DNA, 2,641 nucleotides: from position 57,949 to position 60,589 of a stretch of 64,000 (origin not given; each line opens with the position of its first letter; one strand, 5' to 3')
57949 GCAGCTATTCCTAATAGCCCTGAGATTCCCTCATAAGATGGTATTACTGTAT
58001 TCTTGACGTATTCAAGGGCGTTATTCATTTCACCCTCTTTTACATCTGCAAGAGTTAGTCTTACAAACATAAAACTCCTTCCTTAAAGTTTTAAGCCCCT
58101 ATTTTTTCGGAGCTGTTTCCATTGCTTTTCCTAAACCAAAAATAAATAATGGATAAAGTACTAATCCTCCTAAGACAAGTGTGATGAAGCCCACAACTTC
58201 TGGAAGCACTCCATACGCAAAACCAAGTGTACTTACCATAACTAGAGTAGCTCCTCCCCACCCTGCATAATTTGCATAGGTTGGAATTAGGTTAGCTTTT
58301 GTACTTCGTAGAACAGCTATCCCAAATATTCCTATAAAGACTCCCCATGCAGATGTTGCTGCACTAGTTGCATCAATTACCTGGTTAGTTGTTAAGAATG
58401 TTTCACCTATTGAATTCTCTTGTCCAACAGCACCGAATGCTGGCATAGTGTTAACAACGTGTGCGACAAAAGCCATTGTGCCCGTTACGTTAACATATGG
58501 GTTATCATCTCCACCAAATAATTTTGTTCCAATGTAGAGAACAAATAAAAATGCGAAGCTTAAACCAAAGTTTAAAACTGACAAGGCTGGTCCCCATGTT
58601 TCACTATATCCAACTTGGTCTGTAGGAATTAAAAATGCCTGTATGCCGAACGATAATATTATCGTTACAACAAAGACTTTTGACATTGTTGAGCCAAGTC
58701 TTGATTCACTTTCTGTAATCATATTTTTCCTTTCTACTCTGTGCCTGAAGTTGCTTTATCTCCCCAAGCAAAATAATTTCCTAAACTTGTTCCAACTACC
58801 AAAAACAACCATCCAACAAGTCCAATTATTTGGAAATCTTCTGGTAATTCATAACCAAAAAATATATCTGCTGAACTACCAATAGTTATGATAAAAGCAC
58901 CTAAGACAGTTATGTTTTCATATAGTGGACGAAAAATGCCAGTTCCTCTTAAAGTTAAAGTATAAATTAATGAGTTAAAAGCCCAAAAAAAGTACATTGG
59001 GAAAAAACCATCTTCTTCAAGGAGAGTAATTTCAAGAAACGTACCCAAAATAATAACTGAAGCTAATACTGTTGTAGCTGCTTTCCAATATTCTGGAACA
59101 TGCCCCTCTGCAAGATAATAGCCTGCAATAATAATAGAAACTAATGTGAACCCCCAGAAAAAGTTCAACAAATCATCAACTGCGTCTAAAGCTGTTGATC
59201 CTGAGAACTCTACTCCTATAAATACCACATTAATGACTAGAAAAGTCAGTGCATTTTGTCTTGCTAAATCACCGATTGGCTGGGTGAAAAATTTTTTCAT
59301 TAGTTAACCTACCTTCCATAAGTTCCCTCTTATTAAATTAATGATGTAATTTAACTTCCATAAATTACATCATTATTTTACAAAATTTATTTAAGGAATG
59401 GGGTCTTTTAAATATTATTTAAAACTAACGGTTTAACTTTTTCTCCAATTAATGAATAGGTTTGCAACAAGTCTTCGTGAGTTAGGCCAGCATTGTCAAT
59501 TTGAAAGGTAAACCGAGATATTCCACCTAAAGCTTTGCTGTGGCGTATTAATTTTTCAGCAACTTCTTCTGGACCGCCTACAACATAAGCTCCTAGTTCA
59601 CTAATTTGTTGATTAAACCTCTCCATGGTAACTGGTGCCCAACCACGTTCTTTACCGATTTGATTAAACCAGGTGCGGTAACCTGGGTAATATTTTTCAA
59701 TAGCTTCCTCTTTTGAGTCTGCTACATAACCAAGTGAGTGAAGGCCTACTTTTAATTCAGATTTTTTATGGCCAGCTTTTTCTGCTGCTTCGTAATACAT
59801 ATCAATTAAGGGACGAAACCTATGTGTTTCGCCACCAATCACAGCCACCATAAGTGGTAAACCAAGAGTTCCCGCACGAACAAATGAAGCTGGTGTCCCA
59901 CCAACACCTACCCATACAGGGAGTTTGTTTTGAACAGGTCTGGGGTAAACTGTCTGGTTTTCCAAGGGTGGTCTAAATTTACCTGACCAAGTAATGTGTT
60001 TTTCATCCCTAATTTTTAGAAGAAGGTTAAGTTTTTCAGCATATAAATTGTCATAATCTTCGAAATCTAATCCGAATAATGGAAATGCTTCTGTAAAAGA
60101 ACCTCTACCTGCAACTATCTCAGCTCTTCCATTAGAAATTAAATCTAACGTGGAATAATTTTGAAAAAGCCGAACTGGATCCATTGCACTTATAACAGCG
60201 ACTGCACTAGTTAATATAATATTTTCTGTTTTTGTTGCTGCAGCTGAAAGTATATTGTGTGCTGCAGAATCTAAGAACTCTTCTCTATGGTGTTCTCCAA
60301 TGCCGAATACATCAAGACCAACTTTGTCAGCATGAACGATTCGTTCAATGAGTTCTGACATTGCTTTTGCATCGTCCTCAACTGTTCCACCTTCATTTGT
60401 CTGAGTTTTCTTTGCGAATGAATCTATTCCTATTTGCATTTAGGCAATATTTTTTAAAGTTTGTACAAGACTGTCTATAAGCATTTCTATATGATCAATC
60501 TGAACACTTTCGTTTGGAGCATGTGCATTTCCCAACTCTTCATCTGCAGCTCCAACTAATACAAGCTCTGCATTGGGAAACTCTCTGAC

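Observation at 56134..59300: Array of three paralogous membrane proteins interleaved with two paralogous tandem-ABM-like proteins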

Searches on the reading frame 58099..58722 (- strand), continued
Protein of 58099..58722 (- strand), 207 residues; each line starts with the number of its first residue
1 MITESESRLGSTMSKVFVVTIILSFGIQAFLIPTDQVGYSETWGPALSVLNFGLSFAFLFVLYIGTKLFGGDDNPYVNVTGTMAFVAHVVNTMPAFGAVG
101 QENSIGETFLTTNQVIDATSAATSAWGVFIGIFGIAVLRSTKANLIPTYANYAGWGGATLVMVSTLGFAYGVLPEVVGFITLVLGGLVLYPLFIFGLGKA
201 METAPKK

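Call 99: fold_search(model_id=the predicted structure, library=viral)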
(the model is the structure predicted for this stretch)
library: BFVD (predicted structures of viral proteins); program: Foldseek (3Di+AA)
matches with E <= 10: 154; with E <= 0.001: 0
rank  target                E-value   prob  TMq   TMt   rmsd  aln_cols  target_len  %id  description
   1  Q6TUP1                5.5e-01  0.47  0.32  0.27  15.4       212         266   10  128L [Yaba monkey tumor virus (strain VR587)]
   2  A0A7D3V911            5.7e-01  0.16  0.21  0.20  17.8       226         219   12  Uncharacterized protein [Fadolivirus FV1/VV64]
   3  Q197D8                8.6e-01  0.57  0.38  0.36   9.4       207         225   15  Transmembrane protein 022L [Invertebrate iridescent virus 3]
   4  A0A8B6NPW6            1.1e+00  0.47  0.42  0.35   7.5       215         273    8  G protein-coupled receptor 10 [Elephant endotheliotropic herpesvirus 1A]
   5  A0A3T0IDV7            1.1e+00  0.23  0.26  0.08  14.4       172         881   11  (no name in the UniProt tables at hand)
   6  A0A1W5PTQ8            1.1e+00  0.51  0.31  0.37   8.2       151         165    9  (no name in the UniProt tables at hand)
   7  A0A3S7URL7            1.3e+00  0.63  0.45  0.44   7.4       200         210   11  (no name in the UniProt tables at hand)
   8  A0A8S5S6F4            1.3e+00  0.11  0.22  0.17  19.7       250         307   15  Uncharacterized protein [Podoviridae sp. ctsUe5]
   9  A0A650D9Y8            1.4e+00  0.57  0.48  0.45   9.7       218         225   13  (no name in the UniProt tables at hand)
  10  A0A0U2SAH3            1.5e+00  0.20  0.29  0.28  23.7       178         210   15  Uncharacterized protein [Pseudomonas phage SM1]
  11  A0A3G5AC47            1.6e+00  0.51  0.45  0.41   6.8       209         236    8  Uncharacterized protein [Hyperionvirus sp.]
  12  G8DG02                1.6e+00  0.18  0.32  0.31  16.9       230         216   10  (no name in the UniProt tables at hand)
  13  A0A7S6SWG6            1.6e+00  0.30  0.37  0.41  10.6       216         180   12  (no name in the UniProt tables at hand)
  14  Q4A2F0                1.6e+00  0.10  0.23  0.19  16.8       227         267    9  Putative membrane protein [Emiliania huxleyi virus 86 (isolate United Kingdom/English Channel/1999)]
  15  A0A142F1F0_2          1.7e+00  0.44  0.36  0.13  16.9       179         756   13  Putative tail fiber protein [Bacillus phage Shbh1]
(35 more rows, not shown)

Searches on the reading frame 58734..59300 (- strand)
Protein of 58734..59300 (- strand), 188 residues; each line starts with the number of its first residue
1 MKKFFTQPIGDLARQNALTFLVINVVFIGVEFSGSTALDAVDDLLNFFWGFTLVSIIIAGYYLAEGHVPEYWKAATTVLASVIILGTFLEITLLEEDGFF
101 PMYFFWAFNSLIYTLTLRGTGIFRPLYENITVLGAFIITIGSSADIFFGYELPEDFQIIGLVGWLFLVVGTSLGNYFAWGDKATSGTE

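Call 3: search_protein_families(library=pfam, proteins=[window:58734-59300:-], max_evalue=1)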
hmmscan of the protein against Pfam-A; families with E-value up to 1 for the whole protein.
window:58734-59300:- (188 aa): 1 family
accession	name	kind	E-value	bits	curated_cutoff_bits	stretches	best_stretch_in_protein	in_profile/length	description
PF04148.18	Erv26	-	0.069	13.4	22.2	1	51-118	18-85/202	Transmembrane adaptor Erv26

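Call 4: search_protein_families(library=ncbifam, proteins=[window:58734-59300:-], max_evalue=1)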
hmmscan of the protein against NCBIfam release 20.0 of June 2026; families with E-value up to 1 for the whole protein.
window:58734-59300:- (188 aa): 0 families

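Call 18: find_homologous_proteins(query=window:58734-59300:-, max_evalue=0.001)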
Query window:58734-59300:- (188 aa): 145 proteins with E <= 0.001 among 543 candidates; the best 120 are listed.
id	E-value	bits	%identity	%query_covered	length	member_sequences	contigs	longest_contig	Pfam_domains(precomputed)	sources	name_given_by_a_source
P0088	1.7e-112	392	96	100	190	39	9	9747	-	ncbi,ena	-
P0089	4.9e-112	391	96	100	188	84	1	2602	-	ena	-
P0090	2.6e-106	372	93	100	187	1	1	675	-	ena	-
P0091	2.8e-105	369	91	100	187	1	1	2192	-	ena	-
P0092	1.0e-104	367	90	100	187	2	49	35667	-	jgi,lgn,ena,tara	tara:strand:- start:3456 stop:4019 length:564 start_codon:yes stop_codon:yes gene_type:complete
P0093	4.4e-104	365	90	100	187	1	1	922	-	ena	-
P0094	4.8e-104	365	90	100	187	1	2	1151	-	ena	-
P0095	7.9e-104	364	90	100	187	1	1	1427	-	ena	-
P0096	1.1e-103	363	90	100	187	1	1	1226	-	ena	-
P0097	1.6e-103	363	89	100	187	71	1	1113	-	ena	-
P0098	2.5e-103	362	90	99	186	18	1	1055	-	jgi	jgi:hypothetical protein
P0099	3.5e-103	362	90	100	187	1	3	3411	-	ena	-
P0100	7.1e-103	361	89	100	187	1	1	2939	-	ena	-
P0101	8.1e-103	361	89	100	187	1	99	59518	-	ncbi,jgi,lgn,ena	ncbi:MAG: hypothetical protein ABF331_06220 [Hellea sp.]|jgi:hypothetical protein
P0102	1.0e-102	360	89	100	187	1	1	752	-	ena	-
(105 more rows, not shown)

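Call 40: search_protein_families(library=pfam, alignment_id=A2, max_evalue=0.1)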
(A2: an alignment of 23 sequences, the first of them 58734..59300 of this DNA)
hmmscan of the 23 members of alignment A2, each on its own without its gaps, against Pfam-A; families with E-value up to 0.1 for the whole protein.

A. member 1, window:58734-59300:- (188 aa): 1 family
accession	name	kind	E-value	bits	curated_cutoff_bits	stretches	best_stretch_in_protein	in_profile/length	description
PF04148.18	Erv26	-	0.069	13.4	22.2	0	51-118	18-85/202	Transmembrane adaptor Erv26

B. families by the number of members that match (of 23 scanned): 5 families
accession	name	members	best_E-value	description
PF11026.13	DUF2721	2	0.0071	Protein of unknown function (DUF2721)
PF04148.18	Erv26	2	0.066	Transmembrane adaptor Erv26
PF04133.19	Vps55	1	0.015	Vacuolar protein sorting 55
PF10417.14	1-cysPrx_C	1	0.016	C-terminal domain of 1-Cys peroxiredoxin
PF25487.1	ETR1_N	1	0.064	Ethylene receptor 1-like, N-terminal domain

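Call 49: search_protein_families(library=padloc, proteins=[window:58734-59300:-], max_evalue=1)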
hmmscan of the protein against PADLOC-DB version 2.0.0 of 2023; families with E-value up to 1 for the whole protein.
window:58734-59300:- (188 aa): 1 family
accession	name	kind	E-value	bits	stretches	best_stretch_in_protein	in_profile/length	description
PDLC00640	ZorA2|ZorA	-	0.012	12.3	1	50-91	23-64/590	MotA/ExbB/TolQ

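Call 79: search_solved_structures(query=A2, max_evalue=10)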
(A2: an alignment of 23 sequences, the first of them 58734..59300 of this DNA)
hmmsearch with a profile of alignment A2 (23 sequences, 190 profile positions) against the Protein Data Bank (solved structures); distinct sequences matched with E-value up to 10: 0.

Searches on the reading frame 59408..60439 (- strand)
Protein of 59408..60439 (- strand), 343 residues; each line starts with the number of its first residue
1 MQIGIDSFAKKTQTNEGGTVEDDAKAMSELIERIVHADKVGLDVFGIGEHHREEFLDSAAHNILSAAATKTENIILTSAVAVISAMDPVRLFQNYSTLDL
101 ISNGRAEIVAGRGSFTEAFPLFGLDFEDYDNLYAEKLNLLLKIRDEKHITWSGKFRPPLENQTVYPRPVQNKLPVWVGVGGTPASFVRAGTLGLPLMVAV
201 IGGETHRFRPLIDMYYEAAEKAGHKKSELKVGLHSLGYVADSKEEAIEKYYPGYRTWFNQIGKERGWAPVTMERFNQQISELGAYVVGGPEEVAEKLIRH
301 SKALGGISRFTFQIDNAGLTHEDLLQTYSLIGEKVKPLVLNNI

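Call 3: search_protein_families(library=pfam, proteins=[window:59408-60439:-], max_evalue=1)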
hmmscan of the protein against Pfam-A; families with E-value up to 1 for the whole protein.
window:59408-60439:- (343 aa): 1 family
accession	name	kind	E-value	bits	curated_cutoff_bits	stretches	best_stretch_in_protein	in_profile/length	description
PF00296.26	Bac_luciferase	-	7.6e-52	177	27.9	1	17-299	12-306/314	Luciferase-like monooxygenase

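Call 4: search_protein_families(library=ncbifam, proteins=[window:59408-60439:-], max_evalue=1)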
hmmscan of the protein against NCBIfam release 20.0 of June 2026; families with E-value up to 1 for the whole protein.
window:59408-60439:- (343 aa): 26 families (the best 25 are shown)
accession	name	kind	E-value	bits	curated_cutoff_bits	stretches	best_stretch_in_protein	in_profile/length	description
TIGR03858.1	LLM_2I7G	subfamily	3.2e-143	476.8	462.25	1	2-339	1-336/337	Atu2307/SP_0267 family LLM class monooxygenase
TIGR04036.1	LLM_CE1758_fam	subfamily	6.6e-56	189.6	479.1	1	1-338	1-330/355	CE1758 family FMN-dependent luciferase-like monooxygenase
TIGR04020.1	seco_metab_LLM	subfamily_domain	1e-25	90.6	244.45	1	28-249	19-241/341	MupA/Atu3671 family FMN-dependent luciferase-like monooxygenase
TIGR03619.1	F420_Rv2161c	subfamily_domain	4.9e-23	82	166.9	1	62-244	48-229/247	TIGR03619 family F420-dependent LLM class oxidoreductase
TIGR04027.1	LLM_KPN_01858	hypoth_equivalog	8.4e-23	80.8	412.9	1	30-338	22-324/326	putative FMN-dependent luciferase-like monooxygenase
NF052254.1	luciferase_Alph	exception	2.1e-16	60.1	600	1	23-246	17-238/354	luciferase subunit alpha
TIGR04021.1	LLM_DMSO2_sfnG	equivalog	1.7e-13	50.7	382.95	1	62-248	65-247/350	dimethylsulfone monooxygenase SfnG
TIGR03560.1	F420_Rv1855c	subfamily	1.9e-13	50.7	231.4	1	24-182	9-177/227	TIGR03560 family F420-dependent LLM class oxidoreductase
TIGR03558.1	oxido_grp_1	subfamily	1.9e-12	47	166.95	1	22-297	14-291/325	MsnO8 family LLM class oxidoreductase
TIGR03571.1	lucif_BA3436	subfamily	1.2e-11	44.5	303.9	1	63-190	72-200/304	TIGR03571 family LLM class oxidoreductase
TIGR03555.1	F420_mer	equivalog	7.5e-11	42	348.7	1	28-246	12-221/325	5,10-methylenetetrahydromethanopterin reductase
TIGR03621.1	F420_MSMEG_2516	subfamily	8.7e-10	38.2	213.15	1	24-181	10-159/295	TIGR03621 family F420-dependent LLM class oxidoreductase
NF002619.0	PRK02271.1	equivalog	5e-09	35.9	276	1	26-248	12-224/329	5,10-methylenetetrahydromethanopterin reductase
TIGR03559.1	F420_Rv3520c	subfamily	2.9e-07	29.9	335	1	25-179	10-170/325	LLM class F420-dependent oxidoreductase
TIGR03854.1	F420_MSMEG_3544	hypoth_equivalog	1.7e-06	27.6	295.6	1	65-234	48-213/290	TIGR03854 family LLM class F420-dependent oxidoreductase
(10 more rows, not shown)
